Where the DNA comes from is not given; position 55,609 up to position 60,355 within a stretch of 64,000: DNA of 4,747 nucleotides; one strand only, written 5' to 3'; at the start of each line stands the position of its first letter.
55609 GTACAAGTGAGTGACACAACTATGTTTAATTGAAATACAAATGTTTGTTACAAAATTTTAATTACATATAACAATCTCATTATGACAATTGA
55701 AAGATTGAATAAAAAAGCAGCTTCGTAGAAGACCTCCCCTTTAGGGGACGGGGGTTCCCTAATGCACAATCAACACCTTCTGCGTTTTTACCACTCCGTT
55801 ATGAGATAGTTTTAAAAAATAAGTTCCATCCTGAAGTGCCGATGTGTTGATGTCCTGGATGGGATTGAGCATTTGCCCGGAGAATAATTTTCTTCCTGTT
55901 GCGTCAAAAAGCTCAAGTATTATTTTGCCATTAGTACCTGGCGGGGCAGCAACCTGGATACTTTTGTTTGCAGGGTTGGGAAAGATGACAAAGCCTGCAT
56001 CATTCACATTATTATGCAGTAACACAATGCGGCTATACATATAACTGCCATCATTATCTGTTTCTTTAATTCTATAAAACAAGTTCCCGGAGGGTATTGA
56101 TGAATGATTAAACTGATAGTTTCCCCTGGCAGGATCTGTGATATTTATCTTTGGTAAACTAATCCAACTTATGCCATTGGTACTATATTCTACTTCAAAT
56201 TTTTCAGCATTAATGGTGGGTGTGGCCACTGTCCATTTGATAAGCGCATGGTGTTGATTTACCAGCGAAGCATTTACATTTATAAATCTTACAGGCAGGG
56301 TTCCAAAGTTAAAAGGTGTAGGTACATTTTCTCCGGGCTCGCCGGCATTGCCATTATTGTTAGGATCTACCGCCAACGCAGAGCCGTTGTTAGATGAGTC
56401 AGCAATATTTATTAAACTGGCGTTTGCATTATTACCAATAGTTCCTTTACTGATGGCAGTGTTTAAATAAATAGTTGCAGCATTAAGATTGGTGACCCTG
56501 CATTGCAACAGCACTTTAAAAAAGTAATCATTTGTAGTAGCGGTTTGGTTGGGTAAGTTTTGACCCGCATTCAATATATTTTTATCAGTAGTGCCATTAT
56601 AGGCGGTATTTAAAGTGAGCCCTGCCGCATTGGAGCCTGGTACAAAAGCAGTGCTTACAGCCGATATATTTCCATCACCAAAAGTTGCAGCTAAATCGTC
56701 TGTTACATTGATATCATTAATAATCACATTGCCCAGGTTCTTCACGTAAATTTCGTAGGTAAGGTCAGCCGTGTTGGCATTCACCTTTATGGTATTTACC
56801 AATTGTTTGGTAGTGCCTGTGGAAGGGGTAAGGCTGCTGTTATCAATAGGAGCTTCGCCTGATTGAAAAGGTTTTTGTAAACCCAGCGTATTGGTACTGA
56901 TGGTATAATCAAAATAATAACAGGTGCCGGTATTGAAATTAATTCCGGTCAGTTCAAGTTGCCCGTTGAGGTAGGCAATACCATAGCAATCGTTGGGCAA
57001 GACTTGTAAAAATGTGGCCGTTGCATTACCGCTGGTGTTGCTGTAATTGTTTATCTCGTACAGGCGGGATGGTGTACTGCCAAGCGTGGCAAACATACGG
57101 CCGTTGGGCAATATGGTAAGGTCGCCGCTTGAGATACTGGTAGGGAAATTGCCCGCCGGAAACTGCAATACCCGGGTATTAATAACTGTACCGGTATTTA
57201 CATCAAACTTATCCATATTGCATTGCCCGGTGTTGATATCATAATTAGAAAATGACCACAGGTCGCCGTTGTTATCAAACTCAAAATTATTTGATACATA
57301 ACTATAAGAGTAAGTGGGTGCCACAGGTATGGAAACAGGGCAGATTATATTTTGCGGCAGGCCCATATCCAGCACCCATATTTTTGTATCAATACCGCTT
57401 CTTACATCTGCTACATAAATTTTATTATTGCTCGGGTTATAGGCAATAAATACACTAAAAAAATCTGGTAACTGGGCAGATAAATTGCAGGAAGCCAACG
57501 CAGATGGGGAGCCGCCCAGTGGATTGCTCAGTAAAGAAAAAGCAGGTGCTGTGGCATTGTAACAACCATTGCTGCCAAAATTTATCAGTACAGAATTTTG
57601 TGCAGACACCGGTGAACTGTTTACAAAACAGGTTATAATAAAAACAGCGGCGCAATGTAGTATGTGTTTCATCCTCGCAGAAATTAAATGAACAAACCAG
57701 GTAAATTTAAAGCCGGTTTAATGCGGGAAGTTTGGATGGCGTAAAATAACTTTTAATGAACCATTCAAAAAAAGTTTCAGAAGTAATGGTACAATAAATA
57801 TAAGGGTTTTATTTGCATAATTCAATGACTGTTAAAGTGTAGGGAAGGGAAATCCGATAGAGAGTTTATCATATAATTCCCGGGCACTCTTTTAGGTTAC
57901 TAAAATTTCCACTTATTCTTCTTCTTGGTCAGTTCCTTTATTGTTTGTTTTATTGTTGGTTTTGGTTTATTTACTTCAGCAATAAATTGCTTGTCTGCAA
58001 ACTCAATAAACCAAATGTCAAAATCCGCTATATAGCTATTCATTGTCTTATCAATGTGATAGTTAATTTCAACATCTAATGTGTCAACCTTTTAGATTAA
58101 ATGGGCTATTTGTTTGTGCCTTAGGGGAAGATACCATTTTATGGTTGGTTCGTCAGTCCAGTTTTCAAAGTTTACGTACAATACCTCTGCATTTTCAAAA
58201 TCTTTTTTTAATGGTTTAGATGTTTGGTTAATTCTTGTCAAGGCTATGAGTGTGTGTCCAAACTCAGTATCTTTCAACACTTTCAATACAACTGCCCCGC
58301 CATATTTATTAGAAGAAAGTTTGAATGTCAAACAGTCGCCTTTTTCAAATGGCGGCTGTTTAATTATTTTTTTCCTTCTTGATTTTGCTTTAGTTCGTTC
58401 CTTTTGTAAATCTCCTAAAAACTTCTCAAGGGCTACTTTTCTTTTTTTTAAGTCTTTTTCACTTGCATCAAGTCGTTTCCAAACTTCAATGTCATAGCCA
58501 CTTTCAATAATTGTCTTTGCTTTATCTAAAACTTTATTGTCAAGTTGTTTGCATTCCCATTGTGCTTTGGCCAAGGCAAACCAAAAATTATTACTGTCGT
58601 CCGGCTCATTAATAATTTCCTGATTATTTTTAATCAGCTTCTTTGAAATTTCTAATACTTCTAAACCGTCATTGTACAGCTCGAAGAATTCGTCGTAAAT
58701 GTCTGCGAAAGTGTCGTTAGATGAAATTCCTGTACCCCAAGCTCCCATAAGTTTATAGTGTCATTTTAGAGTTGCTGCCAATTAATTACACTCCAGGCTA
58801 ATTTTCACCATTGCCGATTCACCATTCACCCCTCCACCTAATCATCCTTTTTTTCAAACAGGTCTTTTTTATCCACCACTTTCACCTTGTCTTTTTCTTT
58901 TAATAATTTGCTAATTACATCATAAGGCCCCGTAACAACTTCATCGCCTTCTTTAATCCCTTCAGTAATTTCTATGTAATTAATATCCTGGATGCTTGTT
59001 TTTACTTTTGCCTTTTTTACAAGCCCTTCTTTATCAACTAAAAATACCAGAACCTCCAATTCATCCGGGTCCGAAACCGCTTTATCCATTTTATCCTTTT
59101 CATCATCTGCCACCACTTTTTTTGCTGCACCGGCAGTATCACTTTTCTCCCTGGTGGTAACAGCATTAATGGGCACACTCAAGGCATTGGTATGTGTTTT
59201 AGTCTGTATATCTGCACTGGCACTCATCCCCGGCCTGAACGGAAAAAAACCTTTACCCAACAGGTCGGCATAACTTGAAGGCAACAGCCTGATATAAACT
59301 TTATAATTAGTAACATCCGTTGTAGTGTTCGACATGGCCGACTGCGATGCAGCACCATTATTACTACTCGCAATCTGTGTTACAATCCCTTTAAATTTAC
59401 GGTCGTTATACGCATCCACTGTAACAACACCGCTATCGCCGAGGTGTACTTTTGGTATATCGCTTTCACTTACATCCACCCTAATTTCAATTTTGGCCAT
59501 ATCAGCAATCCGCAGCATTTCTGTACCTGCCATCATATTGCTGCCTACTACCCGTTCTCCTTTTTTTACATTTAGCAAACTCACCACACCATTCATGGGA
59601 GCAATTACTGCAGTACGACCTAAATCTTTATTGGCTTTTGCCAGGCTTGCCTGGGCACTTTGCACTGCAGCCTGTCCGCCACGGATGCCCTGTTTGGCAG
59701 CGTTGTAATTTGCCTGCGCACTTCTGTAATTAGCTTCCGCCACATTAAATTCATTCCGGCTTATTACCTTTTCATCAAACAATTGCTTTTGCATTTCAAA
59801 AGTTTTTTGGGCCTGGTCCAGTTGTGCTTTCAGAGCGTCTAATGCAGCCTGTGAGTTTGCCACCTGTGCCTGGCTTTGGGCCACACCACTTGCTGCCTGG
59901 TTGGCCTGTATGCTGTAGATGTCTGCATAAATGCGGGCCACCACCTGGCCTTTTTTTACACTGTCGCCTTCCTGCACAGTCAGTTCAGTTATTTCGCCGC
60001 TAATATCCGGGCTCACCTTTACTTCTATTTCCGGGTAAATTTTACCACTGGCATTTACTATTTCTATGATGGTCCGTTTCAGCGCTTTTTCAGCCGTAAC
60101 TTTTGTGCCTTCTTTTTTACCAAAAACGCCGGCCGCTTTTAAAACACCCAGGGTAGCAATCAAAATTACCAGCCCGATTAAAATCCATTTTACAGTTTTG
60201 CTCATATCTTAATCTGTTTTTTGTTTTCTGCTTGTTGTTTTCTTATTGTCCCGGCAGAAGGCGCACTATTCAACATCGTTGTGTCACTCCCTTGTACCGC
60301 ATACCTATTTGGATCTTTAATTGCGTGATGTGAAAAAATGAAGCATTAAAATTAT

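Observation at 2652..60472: Dense 18-copy intergenic REP-like family with a covarying dyad and a hairpin, possibly an HUH-recognised element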

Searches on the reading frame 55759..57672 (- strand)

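Call 26: search_protein_families(library=pfam, proteins=[window:55759-57672:-])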
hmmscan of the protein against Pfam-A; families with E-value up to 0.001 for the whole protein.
window:55759-57672:- (637 aa): 1 family
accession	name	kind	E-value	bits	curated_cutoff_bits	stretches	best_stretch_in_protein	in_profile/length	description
PF18962.6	Por_Secre_tail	-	6.6e-10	39.6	27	1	563-635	1-75/75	Secretion system C-terminal sorting domain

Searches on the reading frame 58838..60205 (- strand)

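Call 26: search_protein_families(library=pfam, proteins=[window:58838-60205:-])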
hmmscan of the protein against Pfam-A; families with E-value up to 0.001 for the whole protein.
window:58838-60205:- (455 aa): 5 families
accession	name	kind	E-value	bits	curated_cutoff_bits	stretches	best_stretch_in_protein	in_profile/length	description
PF16576.10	HlyD_D23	-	5.6e-19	68.7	30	1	62-281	20-187/214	Barrel-sandwich domain of CusB or HlyD membrane-fusion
PF13437.12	HlyD_3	-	2.9e-14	54.1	22.2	1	200-286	2-79/106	HlyD family secretion protein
PF13533.13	Biotin_lipoyl_2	-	1.1e-08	35.1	29.8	1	62-92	1-31/32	Biotin-lipoyl like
PF00364.28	Biotin_lipoyl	-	2.8e-05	24.3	22.1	0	66-107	6-51/73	Biotin-requiring enzyme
PF02321.23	OEP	-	6.7e-05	23.2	22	1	95-179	96-180/187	Outer membrane efflux protein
